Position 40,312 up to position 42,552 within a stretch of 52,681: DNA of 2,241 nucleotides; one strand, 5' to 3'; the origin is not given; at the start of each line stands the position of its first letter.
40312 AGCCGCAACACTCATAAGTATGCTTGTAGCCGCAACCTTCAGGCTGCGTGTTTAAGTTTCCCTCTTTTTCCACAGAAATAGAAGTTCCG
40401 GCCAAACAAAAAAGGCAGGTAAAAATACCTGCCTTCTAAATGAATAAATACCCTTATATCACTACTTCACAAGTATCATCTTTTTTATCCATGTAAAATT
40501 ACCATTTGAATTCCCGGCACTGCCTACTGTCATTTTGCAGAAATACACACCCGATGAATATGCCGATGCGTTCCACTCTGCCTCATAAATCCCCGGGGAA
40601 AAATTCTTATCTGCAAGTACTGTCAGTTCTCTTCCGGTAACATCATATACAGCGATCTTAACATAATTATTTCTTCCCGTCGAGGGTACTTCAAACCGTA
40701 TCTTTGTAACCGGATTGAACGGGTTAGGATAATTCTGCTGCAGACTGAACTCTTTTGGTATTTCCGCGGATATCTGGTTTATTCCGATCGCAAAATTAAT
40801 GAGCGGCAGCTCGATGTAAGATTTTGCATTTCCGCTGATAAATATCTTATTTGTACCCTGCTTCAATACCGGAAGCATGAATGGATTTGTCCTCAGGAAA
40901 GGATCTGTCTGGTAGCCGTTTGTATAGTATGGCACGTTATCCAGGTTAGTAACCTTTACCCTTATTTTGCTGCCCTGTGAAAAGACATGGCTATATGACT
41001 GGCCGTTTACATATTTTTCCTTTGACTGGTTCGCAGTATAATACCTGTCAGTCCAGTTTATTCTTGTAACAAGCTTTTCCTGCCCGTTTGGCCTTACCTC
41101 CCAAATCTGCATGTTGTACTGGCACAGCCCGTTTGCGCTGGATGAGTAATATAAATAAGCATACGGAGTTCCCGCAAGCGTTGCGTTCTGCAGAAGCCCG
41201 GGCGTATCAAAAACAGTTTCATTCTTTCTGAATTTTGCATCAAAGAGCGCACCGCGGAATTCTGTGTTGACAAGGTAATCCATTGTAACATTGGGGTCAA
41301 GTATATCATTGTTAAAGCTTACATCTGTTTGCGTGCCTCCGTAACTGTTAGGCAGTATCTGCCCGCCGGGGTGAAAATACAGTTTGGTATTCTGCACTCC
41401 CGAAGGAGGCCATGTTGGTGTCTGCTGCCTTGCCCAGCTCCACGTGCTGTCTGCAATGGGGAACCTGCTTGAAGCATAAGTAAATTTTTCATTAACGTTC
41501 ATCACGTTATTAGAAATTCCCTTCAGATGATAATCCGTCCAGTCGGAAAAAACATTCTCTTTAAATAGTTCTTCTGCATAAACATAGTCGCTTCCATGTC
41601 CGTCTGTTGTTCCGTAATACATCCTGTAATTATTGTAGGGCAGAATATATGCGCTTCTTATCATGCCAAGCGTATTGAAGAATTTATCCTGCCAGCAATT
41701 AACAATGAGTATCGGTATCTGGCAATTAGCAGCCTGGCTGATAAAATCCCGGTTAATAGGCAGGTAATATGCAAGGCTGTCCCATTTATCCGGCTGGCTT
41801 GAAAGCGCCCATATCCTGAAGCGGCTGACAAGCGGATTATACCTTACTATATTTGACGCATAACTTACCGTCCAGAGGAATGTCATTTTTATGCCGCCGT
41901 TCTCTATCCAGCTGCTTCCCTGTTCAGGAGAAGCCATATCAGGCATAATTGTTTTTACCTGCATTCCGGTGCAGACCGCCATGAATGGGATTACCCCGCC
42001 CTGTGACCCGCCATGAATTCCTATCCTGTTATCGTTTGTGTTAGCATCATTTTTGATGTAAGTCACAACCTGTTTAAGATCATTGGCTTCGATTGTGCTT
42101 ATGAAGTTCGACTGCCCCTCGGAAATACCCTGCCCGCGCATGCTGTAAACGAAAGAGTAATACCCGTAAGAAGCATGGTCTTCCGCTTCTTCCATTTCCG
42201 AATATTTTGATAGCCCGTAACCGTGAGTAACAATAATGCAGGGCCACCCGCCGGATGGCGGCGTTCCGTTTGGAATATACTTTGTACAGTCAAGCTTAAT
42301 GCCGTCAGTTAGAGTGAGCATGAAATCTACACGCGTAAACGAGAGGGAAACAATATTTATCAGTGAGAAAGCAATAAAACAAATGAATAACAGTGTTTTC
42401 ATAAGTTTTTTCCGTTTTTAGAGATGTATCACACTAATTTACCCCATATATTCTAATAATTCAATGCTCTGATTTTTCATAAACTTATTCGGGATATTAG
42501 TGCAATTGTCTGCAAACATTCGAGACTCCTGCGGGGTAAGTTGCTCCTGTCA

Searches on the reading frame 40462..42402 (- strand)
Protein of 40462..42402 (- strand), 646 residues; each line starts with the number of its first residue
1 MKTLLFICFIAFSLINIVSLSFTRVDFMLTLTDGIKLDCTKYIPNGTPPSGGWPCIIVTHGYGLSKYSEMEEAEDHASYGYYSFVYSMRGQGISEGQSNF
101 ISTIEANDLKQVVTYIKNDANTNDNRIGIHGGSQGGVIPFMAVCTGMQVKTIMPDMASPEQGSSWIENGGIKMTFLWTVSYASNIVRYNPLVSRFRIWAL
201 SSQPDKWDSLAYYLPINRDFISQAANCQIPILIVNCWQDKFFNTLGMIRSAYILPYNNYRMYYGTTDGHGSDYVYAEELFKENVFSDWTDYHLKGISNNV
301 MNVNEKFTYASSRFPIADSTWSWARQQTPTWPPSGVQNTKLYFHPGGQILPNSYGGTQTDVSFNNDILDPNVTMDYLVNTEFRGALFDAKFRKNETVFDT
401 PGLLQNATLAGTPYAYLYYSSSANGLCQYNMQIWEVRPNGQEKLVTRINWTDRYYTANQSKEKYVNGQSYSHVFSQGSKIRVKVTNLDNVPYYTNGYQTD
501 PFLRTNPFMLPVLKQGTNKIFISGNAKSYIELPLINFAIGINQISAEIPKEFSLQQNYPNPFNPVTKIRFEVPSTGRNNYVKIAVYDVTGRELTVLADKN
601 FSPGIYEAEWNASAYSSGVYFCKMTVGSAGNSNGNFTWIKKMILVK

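Call 11: search_protein_families(library=pfam, proteins=[window:40462-42402:-])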
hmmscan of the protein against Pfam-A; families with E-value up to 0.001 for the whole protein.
window:40462-42402:- (646 aa): 6 families
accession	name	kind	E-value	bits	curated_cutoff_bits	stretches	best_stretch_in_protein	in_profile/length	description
PF02129.25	Peptidase_S15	-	5.9e-16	59.4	23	1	33-239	1-233/262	X-Pro dipeptidyl-peptidase (S15 family)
PF18962.6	Por_Secre_tail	-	7.2e-08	33.1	27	1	558-628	2-66/75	Secretion system C-terminal sorting domain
PF05448.18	AXE1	-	1.7e-06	27.5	21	0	107-155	158-206/321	Acetyl xylan esterase (AXE1)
PF08530.16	PepX_C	-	2.4e-06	28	22.5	1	325-486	20-178/217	X-Pro dipeptidyl-peptidase C-terminal non-catalytic domain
PF12146.15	Hydrolase_4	-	8.6e-05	22.4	27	1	56-142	7-93/239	Serine aminopeptidase, S33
PF00561.26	Abhydrolase_1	-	0.00016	21.8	25.8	1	55-143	2-87/245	alpha/beta hydrolase fold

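Call 80: list_cluster_members(proteins=[window:40462-42402:-, window:39670-40299:+, window:38332-39513:+])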
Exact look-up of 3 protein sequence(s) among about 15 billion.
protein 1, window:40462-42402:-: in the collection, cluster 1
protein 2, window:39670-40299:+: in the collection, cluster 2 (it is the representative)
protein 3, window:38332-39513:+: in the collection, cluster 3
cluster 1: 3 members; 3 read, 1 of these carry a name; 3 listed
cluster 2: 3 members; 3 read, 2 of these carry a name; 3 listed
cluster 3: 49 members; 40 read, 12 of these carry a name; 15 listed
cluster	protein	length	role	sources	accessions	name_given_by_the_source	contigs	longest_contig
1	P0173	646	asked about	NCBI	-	-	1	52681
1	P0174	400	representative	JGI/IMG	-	hypothetical protein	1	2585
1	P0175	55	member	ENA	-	-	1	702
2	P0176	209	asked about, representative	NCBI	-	-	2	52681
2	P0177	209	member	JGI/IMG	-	hypothetical protein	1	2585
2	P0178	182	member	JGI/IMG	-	hypothetical protein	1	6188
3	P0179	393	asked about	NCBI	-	-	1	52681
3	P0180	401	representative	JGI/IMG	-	UDP-N-acetylglucosamine 2-epimerase (non-hydrolysing)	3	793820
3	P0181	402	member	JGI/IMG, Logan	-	UDP-N-acetylglucosamine 2-epimerase (non-hydrolysing)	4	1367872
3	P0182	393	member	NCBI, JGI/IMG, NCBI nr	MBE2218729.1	MAG: UDP-N-acetylglucosamine 2-epimerase (non-hydrolyzing) [Ignavibacteria bacterium] | UDP-N-acetylglucosamine 2-epimerase (non-hydrolyzing) [Ignavibacteria bacterium]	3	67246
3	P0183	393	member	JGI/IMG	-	UDP-N-acetylglucosamine 2-epimerase (non-hydrolysing)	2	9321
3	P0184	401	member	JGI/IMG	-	UDP-N-acetylglucosamine 2-epimerase (non-hydrolysing)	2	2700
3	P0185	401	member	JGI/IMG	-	UDP-N-acetylglucosamine 2-epimerase (non-hydrolysing)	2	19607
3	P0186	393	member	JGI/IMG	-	UDP-N-acetylglucosamine 2-epimerase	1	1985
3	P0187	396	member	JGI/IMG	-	UDP-N-acetylglucosamine 2-epimerase (non-hydrolysing)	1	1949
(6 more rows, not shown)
